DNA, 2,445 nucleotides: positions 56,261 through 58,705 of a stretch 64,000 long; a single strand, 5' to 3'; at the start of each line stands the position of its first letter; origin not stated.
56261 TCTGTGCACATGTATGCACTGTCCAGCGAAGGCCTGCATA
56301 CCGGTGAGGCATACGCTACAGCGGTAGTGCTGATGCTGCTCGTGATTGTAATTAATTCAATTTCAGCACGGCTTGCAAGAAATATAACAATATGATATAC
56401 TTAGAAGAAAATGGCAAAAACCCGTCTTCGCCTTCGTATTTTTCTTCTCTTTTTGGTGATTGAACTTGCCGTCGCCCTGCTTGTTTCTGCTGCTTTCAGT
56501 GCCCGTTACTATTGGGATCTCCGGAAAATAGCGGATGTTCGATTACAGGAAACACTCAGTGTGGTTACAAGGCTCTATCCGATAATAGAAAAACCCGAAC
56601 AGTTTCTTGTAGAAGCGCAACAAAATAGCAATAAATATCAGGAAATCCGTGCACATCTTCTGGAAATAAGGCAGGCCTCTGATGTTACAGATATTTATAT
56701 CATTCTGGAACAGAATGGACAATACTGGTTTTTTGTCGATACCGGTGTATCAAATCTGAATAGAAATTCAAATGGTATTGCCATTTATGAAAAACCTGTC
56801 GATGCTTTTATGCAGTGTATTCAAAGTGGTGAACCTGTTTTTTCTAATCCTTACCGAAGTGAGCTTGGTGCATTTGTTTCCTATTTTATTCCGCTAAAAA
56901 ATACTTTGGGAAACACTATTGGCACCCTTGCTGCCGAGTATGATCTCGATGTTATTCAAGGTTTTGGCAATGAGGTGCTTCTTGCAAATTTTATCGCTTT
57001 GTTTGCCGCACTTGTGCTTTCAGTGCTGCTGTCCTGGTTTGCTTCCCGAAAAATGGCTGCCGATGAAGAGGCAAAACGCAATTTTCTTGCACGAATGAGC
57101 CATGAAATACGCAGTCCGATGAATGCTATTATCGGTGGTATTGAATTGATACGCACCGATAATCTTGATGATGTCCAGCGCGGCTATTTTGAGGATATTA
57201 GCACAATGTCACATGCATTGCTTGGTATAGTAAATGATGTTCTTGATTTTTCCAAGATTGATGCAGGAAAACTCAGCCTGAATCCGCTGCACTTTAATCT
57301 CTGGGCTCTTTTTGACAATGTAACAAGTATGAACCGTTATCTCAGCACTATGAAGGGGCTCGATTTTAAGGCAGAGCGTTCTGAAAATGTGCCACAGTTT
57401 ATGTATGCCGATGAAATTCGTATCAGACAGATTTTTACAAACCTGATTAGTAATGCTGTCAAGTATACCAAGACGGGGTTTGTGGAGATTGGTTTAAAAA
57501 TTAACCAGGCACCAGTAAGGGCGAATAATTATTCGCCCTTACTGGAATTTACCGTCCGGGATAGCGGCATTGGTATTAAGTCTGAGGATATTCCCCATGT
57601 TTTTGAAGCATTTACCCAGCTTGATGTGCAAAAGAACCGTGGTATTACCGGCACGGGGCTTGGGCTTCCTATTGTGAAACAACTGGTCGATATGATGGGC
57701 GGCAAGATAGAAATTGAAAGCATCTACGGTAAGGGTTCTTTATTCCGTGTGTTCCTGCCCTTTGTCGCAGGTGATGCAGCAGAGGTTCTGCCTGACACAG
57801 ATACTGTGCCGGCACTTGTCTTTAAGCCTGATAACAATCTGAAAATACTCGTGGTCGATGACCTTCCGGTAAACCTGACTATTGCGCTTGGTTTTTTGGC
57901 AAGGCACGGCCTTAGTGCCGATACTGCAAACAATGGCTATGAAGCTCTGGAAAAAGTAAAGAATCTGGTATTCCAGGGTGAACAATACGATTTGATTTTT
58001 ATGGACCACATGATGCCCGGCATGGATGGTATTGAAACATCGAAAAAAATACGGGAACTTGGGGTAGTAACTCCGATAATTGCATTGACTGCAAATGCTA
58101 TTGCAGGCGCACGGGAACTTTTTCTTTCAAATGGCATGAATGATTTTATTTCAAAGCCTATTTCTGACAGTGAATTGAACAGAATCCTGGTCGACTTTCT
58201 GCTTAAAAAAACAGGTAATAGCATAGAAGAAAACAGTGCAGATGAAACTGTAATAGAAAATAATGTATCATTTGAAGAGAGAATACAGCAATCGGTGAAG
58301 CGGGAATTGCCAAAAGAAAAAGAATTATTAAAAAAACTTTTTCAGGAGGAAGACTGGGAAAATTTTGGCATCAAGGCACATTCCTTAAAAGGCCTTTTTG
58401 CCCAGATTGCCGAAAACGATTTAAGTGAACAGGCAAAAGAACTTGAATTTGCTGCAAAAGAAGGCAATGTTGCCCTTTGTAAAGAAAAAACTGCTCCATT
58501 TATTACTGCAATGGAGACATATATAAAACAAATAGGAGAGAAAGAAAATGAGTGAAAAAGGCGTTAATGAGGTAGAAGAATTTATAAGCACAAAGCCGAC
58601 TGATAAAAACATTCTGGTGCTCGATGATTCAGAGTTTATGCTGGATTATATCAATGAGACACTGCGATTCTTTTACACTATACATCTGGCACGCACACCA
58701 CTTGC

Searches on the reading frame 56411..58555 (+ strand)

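Call 92: search_protein_families(library=pfam, proteins=[window:56411-58555:+], max_evalue=0.01)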
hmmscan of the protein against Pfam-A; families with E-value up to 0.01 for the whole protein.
window:56411-58555:+ (714 aa): 4 families
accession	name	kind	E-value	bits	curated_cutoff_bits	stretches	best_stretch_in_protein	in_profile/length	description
PF02518.31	HATPase_c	-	8.2e-27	94.3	26.4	1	334-451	2-109/111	Histidine kinase-, DNA gyrase B-, and HSP90-like ATPase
PF00072.30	Response_reg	-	8.5e-24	84.3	30.2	1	479-591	1-108/111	Response regulator receiver domain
PF00512.31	HisKA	-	3.9e-17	62.5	26.9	1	221-286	1-66/66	His Kinase A (phospho-acceptor) domain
PF01627.28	Hpt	-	4.3e-05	24.1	24.6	1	627-707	4-80/84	Hpt domain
